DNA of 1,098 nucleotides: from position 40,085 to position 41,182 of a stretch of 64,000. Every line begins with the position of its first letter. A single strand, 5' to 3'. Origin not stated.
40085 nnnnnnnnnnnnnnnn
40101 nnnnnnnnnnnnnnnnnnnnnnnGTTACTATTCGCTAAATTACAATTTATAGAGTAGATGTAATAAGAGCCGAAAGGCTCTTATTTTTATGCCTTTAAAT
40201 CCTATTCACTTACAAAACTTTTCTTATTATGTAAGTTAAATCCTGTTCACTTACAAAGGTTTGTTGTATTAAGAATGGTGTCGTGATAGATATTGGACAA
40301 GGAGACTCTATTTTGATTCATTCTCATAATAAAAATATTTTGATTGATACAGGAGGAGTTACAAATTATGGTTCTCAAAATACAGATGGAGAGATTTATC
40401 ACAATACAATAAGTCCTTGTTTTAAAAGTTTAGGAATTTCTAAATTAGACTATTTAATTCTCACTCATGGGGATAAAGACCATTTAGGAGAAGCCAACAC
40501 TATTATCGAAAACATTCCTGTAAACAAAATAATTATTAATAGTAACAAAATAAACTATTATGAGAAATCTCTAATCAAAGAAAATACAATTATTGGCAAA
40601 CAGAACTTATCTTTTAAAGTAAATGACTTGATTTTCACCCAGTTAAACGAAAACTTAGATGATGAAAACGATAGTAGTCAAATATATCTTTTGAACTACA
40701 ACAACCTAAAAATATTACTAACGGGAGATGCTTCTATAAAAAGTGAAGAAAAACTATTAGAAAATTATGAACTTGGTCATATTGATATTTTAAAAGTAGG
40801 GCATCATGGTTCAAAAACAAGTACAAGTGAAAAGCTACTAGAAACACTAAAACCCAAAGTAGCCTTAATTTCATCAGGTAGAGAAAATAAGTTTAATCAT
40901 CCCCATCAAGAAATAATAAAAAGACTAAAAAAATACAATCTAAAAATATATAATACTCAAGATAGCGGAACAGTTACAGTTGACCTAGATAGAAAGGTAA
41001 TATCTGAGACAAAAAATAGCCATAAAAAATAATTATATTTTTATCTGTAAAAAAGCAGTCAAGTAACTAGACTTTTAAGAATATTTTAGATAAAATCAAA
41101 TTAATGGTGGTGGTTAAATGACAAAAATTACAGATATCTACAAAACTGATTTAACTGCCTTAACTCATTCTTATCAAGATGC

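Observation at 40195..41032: Element is inserted in comEC; junction carries a 22-bp direct repeat and a dyad, suggesting a possible excision-dependent competence switch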

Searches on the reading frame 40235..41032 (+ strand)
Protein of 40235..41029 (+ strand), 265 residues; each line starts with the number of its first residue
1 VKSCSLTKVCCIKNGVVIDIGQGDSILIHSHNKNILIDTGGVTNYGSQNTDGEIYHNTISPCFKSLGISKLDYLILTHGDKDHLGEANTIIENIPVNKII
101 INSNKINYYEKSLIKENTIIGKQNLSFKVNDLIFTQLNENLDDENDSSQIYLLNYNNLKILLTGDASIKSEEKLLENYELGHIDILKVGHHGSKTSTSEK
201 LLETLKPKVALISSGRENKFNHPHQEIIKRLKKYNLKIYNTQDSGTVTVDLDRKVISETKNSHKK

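Call 7: search_protein_families(library=pfam, proteins=[window:40283-41032:+])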
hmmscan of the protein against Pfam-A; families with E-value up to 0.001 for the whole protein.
window:40283-41032:+ (249 aa): 3 families
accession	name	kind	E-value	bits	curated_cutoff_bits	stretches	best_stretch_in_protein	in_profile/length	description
PF00753.33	Lactamase_B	-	9.5e-18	65.3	22.7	1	4-199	3-195/196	Metallo-beta-lactamase superfamily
PF13483.12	Lactamase_B_3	-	1.9e-06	28.4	24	1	9-191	9-153/160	Beta-lactamase superfamily domain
PF19583.5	ODP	-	0.00036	20.9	27.2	0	9-95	5-81/194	ODP family beta lactamase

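Call 9: find_related_loci(query=window:40283-41029:+, collection=genome_contigs, flank=10000)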
Query window:40283-41029:+ (249 aa) in genome_contigs; peptide patterns used: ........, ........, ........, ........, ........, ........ (x = any residue, [..] = any of these).
600 stretches matched a pattern (row limit reached: there are more); 553 encode a relative of the query (tblastn E <= 1e-3); the best 80 are kept; 80 distinct loci.
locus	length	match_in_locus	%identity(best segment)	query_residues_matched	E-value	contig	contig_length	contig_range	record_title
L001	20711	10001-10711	61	1-238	1e-91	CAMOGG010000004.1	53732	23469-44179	MAG: uncultured Bacillales bacterium isolate SRR873604_bin.131_metaWRAP_v1.3_MAG genome assembly, contig: NODE_582_lengt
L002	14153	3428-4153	52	1-235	2e-72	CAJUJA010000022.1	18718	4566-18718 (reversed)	MAG TPA_asm: uncultured Bacilli bacterium isolate MGBC131677 genome assembly, contig: MGBC131677.22, whole genome shotgu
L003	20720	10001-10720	52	1-237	1e-69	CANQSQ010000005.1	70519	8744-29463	MAG: uncultured Bacilli bacterium isolate Lapin-026__bin111 genome assembly, contig: Lapin-026__NODE_369_length_70519_co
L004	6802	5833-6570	45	1-235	3e-66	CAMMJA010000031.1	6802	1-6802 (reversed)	MAG: uncultured Tenericutes bacterium isolate ERR4836966_bin.3_MetaWRAP_v1.1_MAG genome assembly, contig: NODE_11349_len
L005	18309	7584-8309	49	1-235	2e-65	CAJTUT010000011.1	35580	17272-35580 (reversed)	MAG TPA_asm: uncultured Bacilli bacterium isolate MGBC114289 genome assembly, contig: MGBC114289.11, whole genome shotgu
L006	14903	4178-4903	45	1-235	4e-58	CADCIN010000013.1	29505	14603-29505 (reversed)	MAG: uncultured Erysipelotrichaceae bacterium isolate RUG14670 genome assembly, contig: RUG14670_asm_13, whole genome sh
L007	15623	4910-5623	49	1-235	1e-57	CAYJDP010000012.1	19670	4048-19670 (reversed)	MAG TPA_asm: uncultured Muribaculaceae bacterium isolate ERP123703_co1_219 genome assembly, contig: NODE_2873_length_196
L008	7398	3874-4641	47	1-243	4e-56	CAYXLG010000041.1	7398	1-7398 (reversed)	MAG TPA_asm: uncultured Muribaculaceae bacterium isolate SRP192927_co8_203 genome assembly, contig: NODE_10460_length_73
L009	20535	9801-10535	48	1-239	9e-56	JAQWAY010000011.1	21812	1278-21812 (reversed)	MAG: Bacilli bacterium isolate STF2_207 NODE_5765_length_21812_cov_13.516993_Sandtown_F2, whole genome shotgun sequence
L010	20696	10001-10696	46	1-233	3e-55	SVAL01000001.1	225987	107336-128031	MAG: Bacillota bacterium isolate SIG201 NODE_153_length_225987_cov_6.886354, whole genome shotgun sequence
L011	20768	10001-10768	45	1-243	5e-54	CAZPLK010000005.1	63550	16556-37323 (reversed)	MAG TPA_asm: uncultured Muribaculaceae bacterium isolate SRP192927_co8_301 genome assembly, contig: NODE_305_length_6355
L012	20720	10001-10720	44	1-239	9e-54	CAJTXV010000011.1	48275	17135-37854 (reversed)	MAG TPA_asm: uncultured Bacilli bacterium isolate MGBC119928 genome assembly, contig: MGBC119928.11, whole genome shotgu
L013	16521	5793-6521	44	1-237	1e-53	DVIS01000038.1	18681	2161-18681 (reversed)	MAG TPA_asm: Candidatus Onthousia faecavium isolate CHK195-6217 CHK195__C183008_L18681_ERR3414590, whole genome shotgun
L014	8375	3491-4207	43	1-233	5e-53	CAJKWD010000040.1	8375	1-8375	MAG TPA_asm: uncultured Acholeplasmataceae bacterium isolate ERR321581-bin.27 genome assembly, contig: NODE_5127_length_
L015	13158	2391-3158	44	1-243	3e-52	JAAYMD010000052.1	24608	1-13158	MAG: Mollicutes bacterium isolate AS20ysBPTH_155 56143_AS20, whole genome shotgun sequence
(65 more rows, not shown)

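Call 12: find_encoding_contigs(protein=window:40283-41032:+, flank=10000, max_places=10)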
Protein window:40283-41032:+ (249 aa): 4 contigs read that carry it; 4 places shown.
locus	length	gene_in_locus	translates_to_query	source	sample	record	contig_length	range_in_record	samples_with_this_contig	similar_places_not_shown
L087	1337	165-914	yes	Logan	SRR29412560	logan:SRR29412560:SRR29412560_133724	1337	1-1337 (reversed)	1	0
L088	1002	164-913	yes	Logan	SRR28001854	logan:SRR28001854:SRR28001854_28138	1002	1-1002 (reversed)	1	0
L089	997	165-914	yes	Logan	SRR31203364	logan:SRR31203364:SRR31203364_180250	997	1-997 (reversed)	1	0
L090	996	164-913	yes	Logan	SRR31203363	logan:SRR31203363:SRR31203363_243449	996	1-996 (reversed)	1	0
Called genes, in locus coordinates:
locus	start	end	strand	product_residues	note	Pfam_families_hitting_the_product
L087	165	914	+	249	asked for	PF00753:Lactamase_B, PF13483:Lactamase_B_3 (weak)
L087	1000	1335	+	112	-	?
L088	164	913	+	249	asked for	PF00753:Lactamase_B, PF13483:Lactamase_B_3 (weak)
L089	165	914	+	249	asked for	PF00753:Lactamase_B, PF13483:Lactamase_B_3 (weak)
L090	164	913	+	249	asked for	PF00753:Lactamase_B, PF13483:Lactamase_B_3 (weak)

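Call 13: find_homologous_proteins(query=window:40235-41029:+, max_evalue=1e-40)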
Query window:40235-41029:+ (265 aa): 374 proteins with E <= 1e-40 among 8000 candidates; the best 120 are listed.
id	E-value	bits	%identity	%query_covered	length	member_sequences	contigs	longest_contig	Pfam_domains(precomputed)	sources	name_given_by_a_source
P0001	7.2e-112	391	100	71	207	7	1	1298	PF00753.34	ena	-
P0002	3.9e-97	343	68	88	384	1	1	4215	PF00753.34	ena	-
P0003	1.9e-94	334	66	91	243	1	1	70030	PF00753.34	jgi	jgi:competence protein ComEC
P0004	7.2e-86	306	61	91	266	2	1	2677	PF00753.34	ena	-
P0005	1.0e-85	306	59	91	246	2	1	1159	PF00753.34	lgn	-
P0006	1.2e-84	302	61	91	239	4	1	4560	PF00753.34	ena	-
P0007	7.9e-77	276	71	69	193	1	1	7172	PF00753.34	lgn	-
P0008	5.7e-73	264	56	89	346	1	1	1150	PF19583.6,PF00753.34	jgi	-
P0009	9.0e-72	260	55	90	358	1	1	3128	PF12706.14,PF03772.22,PF00753.34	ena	-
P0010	2.6e-69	252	54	88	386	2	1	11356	PF03772.22,PF00753.34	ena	-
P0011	5.8e-69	251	54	92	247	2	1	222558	PF19583.6,PF00753.34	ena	-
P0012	8.5e-69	250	53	89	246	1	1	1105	PF19583.6,PF00753.34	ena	-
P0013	1.2e-68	250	54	90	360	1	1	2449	PF03772.22,PF00753.34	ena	-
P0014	2.1e-67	246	53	92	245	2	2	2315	PF19583.6,PF00753.34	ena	-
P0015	2.4e-67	245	53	96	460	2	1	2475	PF19583.6,PF03772.22,PF00753.34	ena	-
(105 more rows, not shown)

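Call 15: find_encoding_contigs(protein=P0003, flank=10000, max_places=3)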
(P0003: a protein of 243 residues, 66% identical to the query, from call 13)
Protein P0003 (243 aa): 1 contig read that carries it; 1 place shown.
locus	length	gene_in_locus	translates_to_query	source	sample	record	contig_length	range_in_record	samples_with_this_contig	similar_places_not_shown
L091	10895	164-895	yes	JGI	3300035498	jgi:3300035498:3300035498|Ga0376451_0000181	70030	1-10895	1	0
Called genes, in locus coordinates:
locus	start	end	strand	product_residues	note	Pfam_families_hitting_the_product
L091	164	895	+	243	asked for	PF00753:Lactamase_B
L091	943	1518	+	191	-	-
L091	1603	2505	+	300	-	PF01695:IstB_IS21 (weak)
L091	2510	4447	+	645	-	PF00773:RNB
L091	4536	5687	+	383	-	-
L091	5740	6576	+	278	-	PF01551:Peptidase_M23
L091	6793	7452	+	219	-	PF13483:Lactamase_B_3, PF12706:Lactamase_B_2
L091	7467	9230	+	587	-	PF07973:tRNA_SAD, PF00587:tRNA-synt_2b, PF03129:HGTP_anticodon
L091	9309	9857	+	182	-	-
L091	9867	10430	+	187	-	-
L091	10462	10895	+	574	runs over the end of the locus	PF01807:Zn_ribbon_DnaG, PF08275:DNAG_N, PF01751:Toprim, PF13155:Toprim_2, PF13362:Toprim_3 (weak), PF13662:Toprim_4, PF10410:DnaB_bind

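Call 16: find_encoding_contigs(protein=P0011, flank=10000, max_places=3)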
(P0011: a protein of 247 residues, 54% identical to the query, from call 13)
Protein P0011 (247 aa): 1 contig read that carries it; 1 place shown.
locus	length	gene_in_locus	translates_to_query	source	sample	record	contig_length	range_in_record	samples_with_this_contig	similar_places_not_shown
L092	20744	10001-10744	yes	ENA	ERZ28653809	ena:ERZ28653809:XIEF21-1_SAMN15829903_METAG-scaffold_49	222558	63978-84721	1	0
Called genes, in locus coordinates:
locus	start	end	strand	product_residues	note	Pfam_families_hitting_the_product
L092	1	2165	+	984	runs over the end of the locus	PF02463:SMC_N, PF13304:AAA_21 (weak), PF13555:AAA_29 (weak), PF02463:SMC_N, PF06470:SMC_hinge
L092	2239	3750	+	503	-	-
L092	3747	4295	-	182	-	PF01327:Pep_deformylase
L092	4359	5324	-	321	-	-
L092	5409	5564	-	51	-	-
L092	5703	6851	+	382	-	PF01098:FTSW_RODA_SPOVE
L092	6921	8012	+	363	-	PF01368:DHH, PF02272:DHHA1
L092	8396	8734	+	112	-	PF14520:HHH_5 (faint), PF12836:HHH_3, PF00633:HHH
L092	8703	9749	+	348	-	-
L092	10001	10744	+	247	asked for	PF00753:Lactamase_B, PF19583:ODP (weak)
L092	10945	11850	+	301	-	PF01695:IstB_IS21, PF03969:AFG1_ATPase (weak)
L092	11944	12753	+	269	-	PF01551:Peptidase_M23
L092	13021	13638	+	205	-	PF13483:Lactamase_B_3, PF12706:Lactamase_B_2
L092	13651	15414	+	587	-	PF07973:tRNA_SAD, PF00587:tRNA-synt_2b, PF03129:HGTP_anticodon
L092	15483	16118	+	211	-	PF13023:HD_3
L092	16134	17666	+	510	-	PF09976:TPR_21 (faint), PF13432:TPR_16 (faint), PF07719:TPR_2 (faint), PF12895:ANAPC3 (faint), PF14559:TPR_19 (faint), PF13424:TPR_12 (weak), PF00515:TPR_1 (weak), PF13424:TPR_12, +6 more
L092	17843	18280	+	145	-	PF02381:MraZ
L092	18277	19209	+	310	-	PF01795:Methyltransf_5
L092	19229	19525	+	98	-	PF04977:DivIC (weak)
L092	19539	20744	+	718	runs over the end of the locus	PF03717:PBP_dimer, PF00905:Transpeptidase, PF03793:PASTA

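Call 25: find_homologous_proteins(query=L001:8699-9988:+, max_evalue=1e-30)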
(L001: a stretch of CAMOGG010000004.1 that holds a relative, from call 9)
Query L001:8699-9988:+ (430 aa): 2499 proteins with E <= 1e-30 among 8000 candidates; the best 120 are listed.
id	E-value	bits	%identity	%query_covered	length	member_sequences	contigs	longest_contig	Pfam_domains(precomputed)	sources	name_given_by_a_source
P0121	5.8e-269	910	100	100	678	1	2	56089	PF13567.12,PF03772.22,PF00753.34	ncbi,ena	-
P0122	6.7e-187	640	70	100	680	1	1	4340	PF13567.12,PF03772.22,PF00753.34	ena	-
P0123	7.7e-183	627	68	100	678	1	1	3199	PF13567.12,PF03772.22,PF00753.34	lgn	-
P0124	6.1e-166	571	65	100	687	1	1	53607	PF13567.12,PF03772.22,PF00753.34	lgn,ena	-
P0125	7.7e-166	571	64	100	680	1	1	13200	PF13567.12,PF03772.22,PF00753.34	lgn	-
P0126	1.9e-159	550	61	100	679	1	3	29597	PF13567.12,PF03772.22,PF00753.34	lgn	-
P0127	1.6e-156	540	61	100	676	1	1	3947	PF13567.12,PF03772.22,PF00753.34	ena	-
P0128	1.8e-145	504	59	100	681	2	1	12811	PF13567.12,PF03772.22,PF00753.34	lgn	-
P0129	1.3e-140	488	58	100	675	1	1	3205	PF13567.12,PF03772.22,PF00753.34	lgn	-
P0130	1.4e-140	487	60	100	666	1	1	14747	PF13567.12,PF03772.22,PF00753.34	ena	-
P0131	1.4e-139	484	58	100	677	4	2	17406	PF13567.12,PF03772.22,PF00753.34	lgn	-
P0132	1.5e-139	484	59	100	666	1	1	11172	PF13567.12,PF03772.22,PF00753.34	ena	-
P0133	7.6e-139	482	59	100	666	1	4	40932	PF13567.12,PF03772.22,PF00753.34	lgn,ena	-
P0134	3.4e-138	480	58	100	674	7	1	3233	PF13567.12,PF03772.22,PF00753.34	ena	-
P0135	5.1e-138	479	56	100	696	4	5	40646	PF13567.12,PF03772.22,PF00753.34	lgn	-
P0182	1.9e-128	447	55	100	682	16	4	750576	PF13567.12,PF03772.22,PF00753.34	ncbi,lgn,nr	ncbi:MAG: DNA internalization-related competence protein ComEC/Rec2 [Bacilli bacterium]|nr:DNA inter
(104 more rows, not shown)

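Call 27: find_encoding_contigs(protein=P0182, flank=6000, max_places=4)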
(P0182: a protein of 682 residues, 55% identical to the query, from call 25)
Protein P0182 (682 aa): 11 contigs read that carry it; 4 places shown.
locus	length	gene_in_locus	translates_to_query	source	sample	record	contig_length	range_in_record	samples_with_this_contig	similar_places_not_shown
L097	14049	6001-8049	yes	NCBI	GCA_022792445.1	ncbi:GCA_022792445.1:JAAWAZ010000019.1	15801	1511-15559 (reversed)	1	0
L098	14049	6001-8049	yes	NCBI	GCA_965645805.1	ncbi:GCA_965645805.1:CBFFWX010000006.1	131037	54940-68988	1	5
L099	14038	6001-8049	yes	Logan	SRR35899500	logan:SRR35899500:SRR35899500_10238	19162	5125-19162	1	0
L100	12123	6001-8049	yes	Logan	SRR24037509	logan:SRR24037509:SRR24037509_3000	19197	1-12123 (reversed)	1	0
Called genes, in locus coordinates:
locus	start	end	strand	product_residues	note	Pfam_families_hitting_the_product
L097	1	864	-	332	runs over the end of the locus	-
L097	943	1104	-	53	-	-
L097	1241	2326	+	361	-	-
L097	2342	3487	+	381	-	PF01098:FTSW_RODA_SPOVE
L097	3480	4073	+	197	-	PF00882:Zn_dep_PLPC (faint)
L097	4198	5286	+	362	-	PF01368:DHH, PF02272:DHHA1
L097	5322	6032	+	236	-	PF22461:SLBB_2 (weak), PF10531:SLBB, PF14520:HHH_5 (faint), PF00633:HHH (weak), PF12836:HHH_3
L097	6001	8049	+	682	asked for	PF13567:DUF4131 (weak), PF03772:Competence, PF00753:Lactamase_B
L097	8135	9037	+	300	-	PF01695:IstB_IS21 (weak), PF03969:AFG1_ATPase (weak)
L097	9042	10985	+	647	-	PF00773:RNB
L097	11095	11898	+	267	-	PF01551:Peptidase_M23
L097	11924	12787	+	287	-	-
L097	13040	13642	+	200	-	PF13483:Lactamase_B_3, PF12706:Lactamase_B_2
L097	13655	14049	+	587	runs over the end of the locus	PF07973:tRNA_SAD, PF00587:tRNA-synt_2b, PF03129:HGTP_anticodon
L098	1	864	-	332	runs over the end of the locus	-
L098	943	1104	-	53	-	-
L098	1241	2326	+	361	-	-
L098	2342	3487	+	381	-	PF01098:FTSW_RODA_SPOVE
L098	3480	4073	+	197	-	PF00882:Zn_dep_PLPC (faint)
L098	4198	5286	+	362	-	PF01368:DHH, PF02272:DHHA1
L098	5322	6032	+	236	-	PF22461:SLBB_2 (weak), PF10531:SLBB, PF14520:HHH_5 (faint), PF00633:HHH (weak), PF12836:HHH_3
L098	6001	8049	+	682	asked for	PF13567:DUF4131 (weak), PF03772:Competence, PF00753:Lactamase_B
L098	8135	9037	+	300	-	PF01695:IstB_IS21 (weak), PF03969:AFG1_ATPase (weak)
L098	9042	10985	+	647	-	PF00773:RNB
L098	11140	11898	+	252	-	PF01551:Peptidase_M23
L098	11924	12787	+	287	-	-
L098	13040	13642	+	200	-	PF13483:Lactamase_B_3, PF12706:Lactamase_B_2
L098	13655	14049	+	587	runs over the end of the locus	PF07973:tRNA_SAD, PF00587:tRNA-synt_2b, PF03129:HGTP_anticodon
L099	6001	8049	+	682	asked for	PF13567:DUF4131 (weak), PF03772:Competence, PF00753:Lactamase_B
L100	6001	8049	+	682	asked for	PF13567:DUF4131 (weak), PF03772:Competence, PF00753:Lactamase_B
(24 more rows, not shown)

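Call 30: find_homologous_proteins(query=L098:6001-7299:+, max_evalue=1e-100)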
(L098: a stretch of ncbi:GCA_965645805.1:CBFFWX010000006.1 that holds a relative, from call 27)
Query L098:6001-7299:+ (433 aa): 549 proteins with E <= 1e-100 among 8000 candidates; the best 120 are listed.
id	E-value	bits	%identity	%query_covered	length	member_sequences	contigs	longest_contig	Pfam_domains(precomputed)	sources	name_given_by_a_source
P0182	2.1e-257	872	100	100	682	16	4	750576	PF13567.12,PF03772.22,PF00753.34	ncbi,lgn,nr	ncbi:MAG: DNA internalization-related competence protein ComEC/Rec2 [Bacilli bacterium]|nr:DNA inter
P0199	9.6e-198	676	78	100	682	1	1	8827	PF13567.12,PF03772.22,PF00753.34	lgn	-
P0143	1.3e-152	527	61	100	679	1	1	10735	PF13567.12,PF03772.22,PF00753.34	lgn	-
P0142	2.4e-152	526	62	100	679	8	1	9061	PF13567.12,PF03772.22,PF00753.34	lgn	-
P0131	4.6e-149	515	62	100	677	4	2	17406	PF13567.12,PF03772.22,PF00753.34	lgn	-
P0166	9.2e-149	514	59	100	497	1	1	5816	PF13567.12,PF03772.22,PF00753.34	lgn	-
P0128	1.2e-148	514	60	100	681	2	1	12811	PF13567.12,PF03772.22,PF00753.34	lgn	-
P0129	1.8e-145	504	58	100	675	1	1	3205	PF13567.12,PF03772.22,PF00753.34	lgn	-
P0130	1.9e-144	500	59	100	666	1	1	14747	PF13567.12,PF03772.22,PF00753.34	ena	-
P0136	6.6e-143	495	59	100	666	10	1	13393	PF13567.12,PF03772.22,PF00753.34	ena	-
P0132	1.2e-142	494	58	100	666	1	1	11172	PF13567.12,PF03772.22,PF00753.34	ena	-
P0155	1.9e-142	494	58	100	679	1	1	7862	PF13567.12,PF03772.22,PF00753.34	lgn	-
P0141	5.0e-142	492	57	100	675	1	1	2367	PF13567.12,PF03772.22,PF00753.34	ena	-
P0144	8.1e-142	492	58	100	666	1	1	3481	PF13567.12,PF03772.22,PF00753.34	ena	-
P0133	1.4e-141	491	58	100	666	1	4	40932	PF13567.12,PF03772.22,PF00753.34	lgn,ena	-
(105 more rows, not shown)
